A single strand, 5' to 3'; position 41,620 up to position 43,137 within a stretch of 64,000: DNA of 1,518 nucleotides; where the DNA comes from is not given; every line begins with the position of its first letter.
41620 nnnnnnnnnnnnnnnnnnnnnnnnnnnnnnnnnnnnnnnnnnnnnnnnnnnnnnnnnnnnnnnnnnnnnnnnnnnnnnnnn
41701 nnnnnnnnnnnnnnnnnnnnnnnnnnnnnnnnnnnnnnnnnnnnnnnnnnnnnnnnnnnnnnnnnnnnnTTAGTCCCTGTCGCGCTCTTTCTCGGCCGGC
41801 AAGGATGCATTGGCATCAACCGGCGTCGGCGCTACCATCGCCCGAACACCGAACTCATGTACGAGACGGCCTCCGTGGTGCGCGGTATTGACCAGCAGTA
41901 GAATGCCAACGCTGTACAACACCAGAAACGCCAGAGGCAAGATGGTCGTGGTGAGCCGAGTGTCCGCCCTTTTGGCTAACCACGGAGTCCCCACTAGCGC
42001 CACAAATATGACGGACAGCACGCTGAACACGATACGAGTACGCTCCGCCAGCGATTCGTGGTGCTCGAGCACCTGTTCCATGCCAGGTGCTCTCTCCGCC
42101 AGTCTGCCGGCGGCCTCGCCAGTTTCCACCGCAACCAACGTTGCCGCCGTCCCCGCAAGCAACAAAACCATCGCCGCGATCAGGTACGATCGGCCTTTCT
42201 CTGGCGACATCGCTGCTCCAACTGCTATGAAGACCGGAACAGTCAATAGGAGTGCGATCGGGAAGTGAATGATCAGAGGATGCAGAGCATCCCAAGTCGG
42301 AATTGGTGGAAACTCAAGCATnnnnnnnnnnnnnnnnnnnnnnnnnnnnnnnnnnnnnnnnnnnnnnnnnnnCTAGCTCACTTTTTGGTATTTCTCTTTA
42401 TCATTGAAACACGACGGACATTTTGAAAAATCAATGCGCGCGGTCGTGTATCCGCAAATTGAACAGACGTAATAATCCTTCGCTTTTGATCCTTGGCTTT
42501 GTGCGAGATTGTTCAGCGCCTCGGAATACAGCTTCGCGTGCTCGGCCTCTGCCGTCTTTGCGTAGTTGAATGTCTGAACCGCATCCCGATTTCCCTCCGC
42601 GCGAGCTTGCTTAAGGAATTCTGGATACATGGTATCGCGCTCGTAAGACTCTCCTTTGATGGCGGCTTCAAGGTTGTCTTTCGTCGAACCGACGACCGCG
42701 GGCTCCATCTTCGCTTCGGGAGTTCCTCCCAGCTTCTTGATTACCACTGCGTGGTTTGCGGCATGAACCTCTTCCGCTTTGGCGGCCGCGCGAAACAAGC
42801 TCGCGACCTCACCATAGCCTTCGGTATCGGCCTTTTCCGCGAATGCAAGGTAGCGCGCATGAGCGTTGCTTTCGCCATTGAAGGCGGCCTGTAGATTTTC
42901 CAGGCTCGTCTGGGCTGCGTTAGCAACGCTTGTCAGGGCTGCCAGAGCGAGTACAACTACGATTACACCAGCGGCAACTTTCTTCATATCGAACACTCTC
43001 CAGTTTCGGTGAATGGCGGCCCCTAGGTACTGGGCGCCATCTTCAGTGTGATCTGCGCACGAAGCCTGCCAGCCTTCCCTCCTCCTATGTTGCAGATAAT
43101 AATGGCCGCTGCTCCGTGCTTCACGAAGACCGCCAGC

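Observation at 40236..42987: Compact sortase operon (exported rubrerythrin - DUF2231 - sortase - LPKTA substrate) in a diderm-type genome, followed by a kinase / sigma-54 activator pair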

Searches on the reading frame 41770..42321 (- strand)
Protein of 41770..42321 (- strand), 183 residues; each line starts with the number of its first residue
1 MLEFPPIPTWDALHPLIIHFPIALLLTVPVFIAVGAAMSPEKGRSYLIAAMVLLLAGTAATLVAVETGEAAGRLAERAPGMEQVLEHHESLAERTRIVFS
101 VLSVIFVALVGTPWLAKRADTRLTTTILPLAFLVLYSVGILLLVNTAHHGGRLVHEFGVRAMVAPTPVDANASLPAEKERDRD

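Call 3: search_protein_families(library=pfam, proteins=[window:41770-42321:-], max_evalue=0.01)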
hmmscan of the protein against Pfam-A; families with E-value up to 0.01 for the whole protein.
window:41770-42321:- (183 aa): 1 family
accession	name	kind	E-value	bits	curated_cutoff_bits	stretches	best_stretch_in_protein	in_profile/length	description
PF09990.14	DUF2231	-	4.4e-13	49.9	26.4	1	12-160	3-136/139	Predicted membrane protein (DUF2231)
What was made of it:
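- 41770..42321 (-): DUF2231 membrane protein: a bundle of four transmembrane helices with invariant His and Glu residues. PF09990 E 4e-13 (call 3).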

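Call 4: search_protein_families(library=ncbifam, proteins=[window:41770-42321:-], max_evalue=0.01)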
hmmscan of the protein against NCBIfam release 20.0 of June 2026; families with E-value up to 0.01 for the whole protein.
window:41770-42321:- (183 aa): 0 families

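Call 58: find_homologous_proteins(query=window:41770-42321:-)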
Query window:41770-42321:- (183 aa): 1527 proteins with E <= 0.001 among 2428 candidates; the best 120 are listed.
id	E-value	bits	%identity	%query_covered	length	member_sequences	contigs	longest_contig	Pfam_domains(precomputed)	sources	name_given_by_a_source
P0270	4.0e-110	384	100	100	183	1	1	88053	PF09990.15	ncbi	-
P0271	5.1e-91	321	84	100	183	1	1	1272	PF09990.15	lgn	-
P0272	9.6e-89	314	81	100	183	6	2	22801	PF09990.15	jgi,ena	-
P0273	1.8e-88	313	78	100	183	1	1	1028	PF09990.15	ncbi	-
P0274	1.9e-88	313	78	100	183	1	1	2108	PF09990.15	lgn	-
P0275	2.9e-88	312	80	100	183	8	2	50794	PF09990.15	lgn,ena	-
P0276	4.9e-88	312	79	100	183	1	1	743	PF09990.15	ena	-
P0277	3.4e-87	309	77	100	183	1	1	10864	PF09990.15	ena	-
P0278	4.1e-87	309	79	100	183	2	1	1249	PF09990.15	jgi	jgi:uncharacterized membrane protein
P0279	6.0e-87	308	79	100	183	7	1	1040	PF09990.15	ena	-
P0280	6.5e-87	308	77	100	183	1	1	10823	PF09990.15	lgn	-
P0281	1.5e-86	307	79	100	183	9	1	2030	PF09990.15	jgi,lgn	jgi:uncharacterized membrane protein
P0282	2.0e-86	306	76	100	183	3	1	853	PF09990.15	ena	-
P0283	2.2e-86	306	76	100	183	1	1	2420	PF09990.15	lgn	-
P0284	2.6e-86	306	79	100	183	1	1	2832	PF09990.15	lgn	-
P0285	2.7e-86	306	80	100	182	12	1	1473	PF09990.15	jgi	jgi:uncharacterized membrane protein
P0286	5.5e-86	305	77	100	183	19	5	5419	PF09990.15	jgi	jgi:uncharacterized membrane protein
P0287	6.6e-86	305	79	100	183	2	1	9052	PF09990.15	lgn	-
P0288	7.6e-86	305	75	100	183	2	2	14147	PF09990.15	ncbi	-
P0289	7.9e-86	305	75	100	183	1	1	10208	PF09990.15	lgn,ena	-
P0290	8.5e-86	304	77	100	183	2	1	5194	PF09990.15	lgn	-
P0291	9.3e-86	304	78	100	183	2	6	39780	PF09990.15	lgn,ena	-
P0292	9.3e-86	304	82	100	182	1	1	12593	PF09990.15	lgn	-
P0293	9.7e-86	304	78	100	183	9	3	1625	PF09990.15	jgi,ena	-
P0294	1.4e-85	304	80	100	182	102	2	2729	PF09990.15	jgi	jgi:uncharacterized membrane protein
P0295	1.7e-85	303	79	100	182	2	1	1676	PF09990.15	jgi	-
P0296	2.1e-85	303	79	100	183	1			PF09990.15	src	-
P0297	2.4e-85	303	80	100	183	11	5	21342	PF09990.15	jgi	jgi:uncharacterized membrane protein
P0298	2.5e-85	303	79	100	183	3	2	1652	PF09990.15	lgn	-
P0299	6.1e-85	302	78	100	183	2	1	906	PF09990.15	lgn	-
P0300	6.5e-85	302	77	100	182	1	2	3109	PF09990.15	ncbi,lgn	-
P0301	7.7e-85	301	78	100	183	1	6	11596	PF09990.15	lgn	-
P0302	7.9e-85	301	79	100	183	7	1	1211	PF09990.15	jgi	jgi:uncharacterized membrane protein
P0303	8.8e-85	301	75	100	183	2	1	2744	PF09990.15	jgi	jgi:uncharacterized membrane protein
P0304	9.5e-85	301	77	100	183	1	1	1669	PF09990.15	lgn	-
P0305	1.2e-84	301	78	100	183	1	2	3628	PF09990.15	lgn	-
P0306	1.3e-84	301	78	100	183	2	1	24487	PF09990.15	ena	-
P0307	1.6e-84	300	79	100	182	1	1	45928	PF09990.15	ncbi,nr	ncbi:MAG TPA: DUF2231 domain-containing protein [Candidatus Dormibacteraeota bacterium]|nr:DUF2231 d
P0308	1.8e-84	300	76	100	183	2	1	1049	PF09990.15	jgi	jgi:uncharacterized membrane protein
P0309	3.0e-84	299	75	100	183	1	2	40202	PF09990.15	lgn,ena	-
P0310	3.9e-84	299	74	100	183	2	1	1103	PF09990.15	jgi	jgi:uncharacterized membrane protein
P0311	4.2e-84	299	75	100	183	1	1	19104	PF09990.15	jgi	jgi:uncharacterized membrane protein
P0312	9.6e-84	298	77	100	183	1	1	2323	PF09990.15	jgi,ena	-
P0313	1.0e-83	298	78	100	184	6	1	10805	PF09990.15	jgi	-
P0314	1.1e-83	297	78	100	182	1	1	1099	PF09990.15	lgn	-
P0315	1.2e-83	297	79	100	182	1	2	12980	PF09990.15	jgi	-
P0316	1.3e-83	297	78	100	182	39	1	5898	PF09990.15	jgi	jgi:uncharacterized membrane protein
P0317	1.3e-83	297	78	100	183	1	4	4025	PF09990.15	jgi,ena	jgi:uncharacterized membrane protein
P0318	1.9e-83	297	79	100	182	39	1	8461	PF09990.15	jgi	jgi:uncharacterized membrane protein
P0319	2.3e-83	297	78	100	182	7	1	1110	PF09990.15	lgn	-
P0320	2.7e-83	296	78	100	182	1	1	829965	PF09990.15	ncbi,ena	-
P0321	2.8e-83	296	79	100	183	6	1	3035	PF09990.15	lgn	-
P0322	3.4e-83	296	78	100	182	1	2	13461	PF09990.15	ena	-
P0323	3.6e-83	296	78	100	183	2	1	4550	PF09990.15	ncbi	ncbi:MAG: DUF2231 domain-containing protein [Terriglobales bacterium]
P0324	3.7e-83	296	76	100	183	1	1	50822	PF09990.15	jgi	jgi:uncharacterized membrane protein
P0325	5.6e-83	295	77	100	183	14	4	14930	PF09990.15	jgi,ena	-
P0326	6.7e-83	295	78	100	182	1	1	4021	PF09990.15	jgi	jgi:uncharacterized membrane protein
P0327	1.1e-82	294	78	100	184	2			PF09990.15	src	-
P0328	1.2e-82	294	77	100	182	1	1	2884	PF09990.15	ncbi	-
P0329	1.4e-82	294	77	100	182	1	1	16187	PF09990.15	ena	-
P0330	1.5e-82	294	76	100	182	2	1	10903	PF09990.15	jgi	jgi:uncharacterized membrane protein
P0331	1.9e-82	294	75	100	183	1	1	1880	PF09990.15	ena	-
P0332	2.0e-82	293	78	100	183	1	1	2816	PF09990.15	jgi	jgi:uncharacterized membrane protein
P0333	2.1e-82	293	76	100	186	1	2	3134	PF09990.15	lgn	-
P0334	2.2e-82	293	78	100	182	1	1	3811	PF09990.15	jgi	jgi:uncharacterized membrane protein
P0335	2.4e-82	293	78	100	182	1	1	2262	PF09990.15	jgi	jgi:uncharacterized membrane protein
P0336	2.5e-82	293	75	99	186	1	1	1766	PF09990.15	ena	-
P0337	2.5e-82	293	77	100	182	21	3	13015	PF09990.15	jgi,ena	jgi:uncharacterized membrane protein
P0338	2.8e-82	293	75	100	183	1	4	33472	PF09990.15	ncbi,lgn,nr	ncbi:MAG TPA: DUF2231 domain-containing protein [Candidatus Sulfotelmatobacter sp.]|nr:DUF2231 domai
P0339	3.1e-82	293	77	100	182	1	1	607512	PF09990.15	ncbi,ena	-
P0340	3.5e-82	293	74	100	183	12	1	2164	PF09990.15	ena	-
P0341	4.0e-82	292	77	100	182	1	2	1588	PF09990.15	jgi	jgi:uncharacterized membrane protein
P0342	4.3e-82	292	75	100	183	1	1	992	PF09990.15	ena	-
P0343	4.6e-82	292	77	100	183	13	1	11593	PF09990.15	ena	-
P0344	5.1e-82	292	77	98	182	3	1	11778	PF09990.15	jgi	jgi:uncharacterized membrane protein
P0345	5.7e-82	292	76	100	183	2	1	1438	PF09990.15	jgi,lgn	jgi:uncharacterized membrane protein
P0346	6.5e-82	292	77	100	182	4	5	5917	PF09990.15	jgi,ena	jgi:uncharacterized membrane protein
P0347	6.9e-82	292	77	100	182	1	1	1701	PF09990.15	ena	-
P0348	7.5e-82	292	75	100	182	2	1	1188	PF09990.15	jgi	jgi:uncharacterized membrane protein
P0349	8.0e-82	291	74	100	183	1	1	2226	PF09990.15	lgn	-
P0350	9.9e-82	291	77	100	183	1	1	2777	PF09990.15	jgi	jgi:uncharacterized membrane protein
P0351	1.1e-81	291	77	100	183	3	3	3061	PF09990.15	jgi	jgi:uncharacterized membrane protein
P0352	1.1e-81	291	74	100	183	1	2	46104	PF09990.15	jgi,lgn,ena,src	-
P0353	1.5e-81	291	77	100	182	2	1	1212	PF09990.15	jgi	jgi:uncharacterized membrane protein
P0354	1.6e-81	290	77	100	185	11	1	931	PF09990.15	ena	-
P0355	1.9e-81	290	74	100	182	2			PF09990.15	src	-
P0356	2.0e-81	290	73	100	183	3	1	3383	PF09990.15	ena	-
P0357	2.6e-81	290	76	100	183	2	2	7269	PF09990.15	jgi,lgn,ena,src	-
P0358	3.8e-81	289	79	95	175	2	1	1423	PF09990.15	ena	-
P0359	3.9e-81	289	77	100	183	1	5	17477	PF09990.15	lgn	-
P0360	4.1e-81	289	74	100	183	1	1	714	PF09990.15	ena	-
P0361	6.8e-81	288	75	100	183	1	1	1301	PF09990.15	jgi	-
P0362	8.1e-81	288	75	100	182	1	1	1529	PF09990.15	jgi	jgi:uncharacterized membrane protein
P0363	9.4e-81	288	76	100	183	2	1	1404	PF09990.15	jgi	-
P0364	1.0e-80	288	75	100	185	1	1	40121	PF09990.15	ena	-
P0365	1.1e-80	288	79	94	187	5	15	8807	PF09990.15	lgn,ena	-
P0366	1.6e-80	287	75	100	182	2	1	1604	PF09990.15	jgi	jgi:uncharacterized membrane protein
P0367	2.6e-80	287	75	100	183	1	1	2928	PF09990.15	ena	-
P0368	2.8e-80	286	74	100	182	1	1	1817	PF09990.15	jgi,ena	-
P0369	3.2e-80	286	76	100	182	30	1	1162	PF09990.15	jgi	jgi:uncharacterized membrane protein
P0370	3.9e-80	286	76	100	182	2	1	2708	PF09990.15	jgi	-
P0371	4.2e-80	286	75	100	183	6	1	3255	PF09990.15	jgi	-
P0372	4.6e-80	286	75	100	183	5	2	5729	PF09990.15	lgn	-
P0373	4.9e-80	286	75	99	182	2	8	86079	PF09990.15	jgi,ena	-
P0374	1.2e-79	284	75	100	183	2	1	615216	PF09990.15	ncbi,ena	-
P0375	1.7e-79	284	77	98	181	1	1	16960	PF09990.15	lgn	-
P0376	8.6e-79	282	72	100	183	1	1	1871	PF09990.15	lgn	-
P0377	1.7e-78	281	78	97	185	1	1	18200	PF09990.15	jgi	jgi:uncharacterized membrane protein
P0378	2.6e-77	277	74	98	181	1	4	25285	PF09990.15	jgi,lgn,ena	-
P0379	3.5e-77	276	74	100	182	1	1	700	PF09990.15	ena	-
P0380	5.5e-77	276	73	100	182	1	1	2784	PF09990.15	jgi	jgi:uncharacterized membrane protein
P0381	5.8e-77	276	71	99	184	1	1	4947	PF09990.15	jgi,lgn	-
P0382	5.8e-77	276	70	100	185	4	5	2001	PF09990.15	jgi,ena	jgi:uncharacterized membrane protein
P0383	6.4e-77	276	72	100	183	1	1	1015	PF09990.15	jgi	jgi:uncharacterized membrane protein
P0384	7.2e-77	275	74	94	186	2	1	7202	PF09990.15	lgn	-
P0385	8.4e-77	275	74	100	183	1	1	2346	PF09990.15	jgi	jgi:uncharacterized membrane protein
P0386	2.3e-76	274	72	100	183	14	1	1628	PF09990.15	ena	-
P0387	2.4e-76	274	73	100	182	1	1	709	PF09990.15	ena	-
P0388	2.7e-75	270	68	100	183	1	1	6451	PF09990.15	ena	-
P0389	2.7e-75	270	70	100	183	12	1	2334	PF09990.15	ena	-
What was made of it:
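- Tried and rejected: It therefore could not test whether rubrerythrin and DUF2231 pair up outside this clade (call 58).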

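Call 69: predict_structure(alignment_id=A3)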
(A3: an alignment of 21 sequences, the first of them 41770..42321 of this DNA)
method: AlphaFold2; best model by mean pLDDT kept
length: 183 residues; sequences in the alignment: 21
mean_pLDDT: 76.3   pTM: 0.68
mean pLDDT of the five models: 76.3, 75.5, 67.3, 55.2, 48.4
residues with pLDDT >= 90: 52; 70-90: 70; 50-70: 41; < 50: 20
segments of 3 or more residues with pLDDT < 50: 2-4, 167-183
pLDDT, mean of each block of 10 residues (from residue 1): 54 68 91 91 91 93 75 65 79 89 92 76 86 91 84 67 51 40 38
secondary structure, 60 per line:
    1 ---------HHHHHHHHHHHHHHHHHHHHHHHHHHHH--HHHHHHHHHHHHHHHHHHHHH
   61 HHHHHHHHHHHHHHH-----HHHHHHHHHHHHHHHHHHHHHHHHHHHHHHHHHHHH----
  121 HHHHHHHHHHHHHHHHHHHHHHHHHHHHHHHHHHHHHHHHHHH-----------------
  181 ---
elements in order: H10-37 H40-75 H81-116 H121-163
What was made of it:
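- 41770..42321 (-): AF2 model has four long helices, pLDDT 76 (call 69).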

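Call 72: fold_search(model_id=the predicted structure, library=pdb)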
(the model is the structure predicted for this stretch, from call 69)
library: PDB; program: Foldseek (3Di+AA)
matches with E <= 10: 302; with E <= 0.001: 0
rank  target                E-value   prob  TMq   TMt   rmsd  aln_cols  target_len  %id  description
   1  8bsa_B                5.8e-01  0.96  0.51  0.58   5.0       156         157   10  Vc1313-LBD bound to D-arginine (released 2023-06-07)
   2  7xge_A                6.4e-01  0.51  0.34  0.36   7.4       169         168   11  Crystal structure of MCL-1 in complex with computationally designed inhibitor protein (released 2022-07-20)
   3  7xmc_C                7.1e-01  0.80  0.41  0.41   6.9       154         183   16  Cryo-EM structure of Cytochrome bo3 from Escherichia coli, apo structure with DMSO (released 2022-12-21)
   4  8gl3                  8.6e-01  0.82  0.47  0.46   6.4       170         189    9  De novo design of monomeric helical bundles for pH-controlled membrane lysis (released 2023-09-06)
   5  6s18_A                9.5e-01  0.98  0.58  0.73   4.0       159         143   12  Ligand binding domain of the P. putida receptor PcaY_PP in complex with glycerol (released 2020-10-21)
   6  8w6e_B                1.1e+00  0.90  0.54  0.60   4.7       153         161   13  De novo design of HBC599 binder (released 2024-11-27)
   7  7xge_G                1.1e+00  0.38  0.35  0.38   7.7       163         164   10  Crystal structure of MCL-1 in complex with computationally designed inhibitor protein (released 2022-07-20)
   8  8ce1_C                1.1e+00  0.21  0.30  0.25  22.3       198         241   14  Cytochrome c maturation complex CcmABCD (released 2023-09-06)
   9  8bsb_A                1.3e+00  0.85  0.52  0.58   5.0       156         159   10  Vc1313-LBD bound to D-lysine (released 2023-06-07)
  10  8auw_D                1.3e+00  0.18  0.27  0.30  17.9       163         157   10  Cryo-EM structure of human BIRC6 in complex with SMAC. (released 2023-02-15)
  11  4o6n_A                1.3e+00  0.14  0.25  0.15  21.0       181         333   14  Structure of AF2299, a CDP-alcohol phosphotransferase (CDP-bound) (released 2014-05-14)
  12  7sqc_1X               1.3e+00  0.09  0.20  0.16  32.6       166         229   16  Ciliary C1 central pair apparatus isolated from Chlamydomonas reinhardtii (released 2022-04-13)
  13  6s3b_B                1.4e+00  0.84  0.47  0.62   6.2       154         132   13  Ligand binding domain of the P. putida receptor PcaY_PP in complex with benzoate (released 2020-10-21)
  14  7x8v_A                1.4e+00  0.63  0.46  0.46   6.8       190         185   13  Cooperative regulation of PBI1 and MAPKs controls WRKY45 transcription factor in rice immunity (released 2022-04-06)
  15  9b3x_A                1.4e+00  0.57  0.42  0.16   8.1       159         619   18  Rat TRPV2 E724A/D725A bound to 2-APB (released 2025-02-26)
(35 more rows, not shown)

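Call 73: search_dna_similar(query=window:41770-42321:-, collection=plasmids, mode=protein, max_evalue=0.001, max_rows=30)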
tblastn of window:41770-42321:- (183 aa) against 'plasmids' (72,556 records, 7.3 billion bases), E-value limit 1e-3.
No match.
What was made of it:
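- Tried and rejected: tblastn of DUF2231 against 72,556 plasmids found no match (call 73).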

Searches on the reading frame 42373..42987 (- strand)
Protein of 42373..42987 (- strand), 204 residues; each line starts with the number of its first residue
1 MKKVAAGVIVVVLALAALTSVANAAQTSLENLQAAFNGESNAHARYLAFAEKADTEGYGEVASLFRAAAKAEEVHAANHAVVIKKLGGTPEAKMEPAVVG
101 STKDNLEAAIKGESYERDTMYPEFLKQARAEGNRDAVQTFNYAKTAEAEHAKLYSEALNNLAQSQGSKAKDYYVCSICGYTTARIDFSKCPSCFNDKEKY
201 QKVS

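Call 3: search_protein_families(library=pfam, proteins=[window:42373-42987:-], max_evalue=0.01)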
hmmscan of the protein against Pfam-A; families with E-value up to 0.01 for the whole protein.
window:42373-42987:- (204 aa): 3 families
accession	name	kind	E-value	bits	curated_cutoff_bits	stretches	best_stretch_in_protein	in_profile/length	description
PF02915.23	Rubrerythrin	-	3e-27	96.1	22.8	1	30-157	1-136/137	Rubrerythrin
PF00210.30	Ferritin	-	2e-09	37.9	24.5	1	30-162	2-140/142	Ferritin-like domain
PF21349.2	RUBY_RBDX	-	0.0013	18.6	26.5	1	173-200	1-29/30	Rubrerythrin, rubredoxin-like domain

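Call 4: search_protein_families(library=ncbifam, proteins=[window:42373-42987:-], max_evalue=0.01)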
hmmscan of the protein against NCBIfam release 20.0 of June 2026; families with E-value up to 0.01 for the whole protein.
window:42373-42987:- (204 aa): 5 families
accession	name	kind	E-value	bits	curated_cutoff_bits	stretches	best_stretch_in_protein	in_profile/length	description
NF045783.1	Nigrythrn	equivalog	7.2e-43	147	340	1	23-202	24-201/202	nigerythrin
NF045767.1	RuberyRbr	equivalog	1.5e-30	106.7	200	1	28-202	9-189/194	rubrerythrin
NF008755.0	PRK11788.1-3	equivalog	0.00044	19.7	430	1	28-194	217-374/388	lipopolysaccharide assembly protein LapB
NF008756.0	PRK11788.1-4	equivalog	0.00075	18.6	474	1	144-194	327-375/389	lipopolysaccharide assembly protein LapB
NF008757.0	PRK11788.1-5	equivalog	0.00085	18.6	363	1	112-193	297-373/388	lipopolysaccharide assembly protein LapB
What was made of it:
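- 42373..42987 (-): Exported rubrerythrin: Sec signal peptide, di-iron four-helix bundle, C-terminal CxxC...CxxC. Nigerythrin and rubrerythrin NCBIfam models score below cut-off (calls 3, 4).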
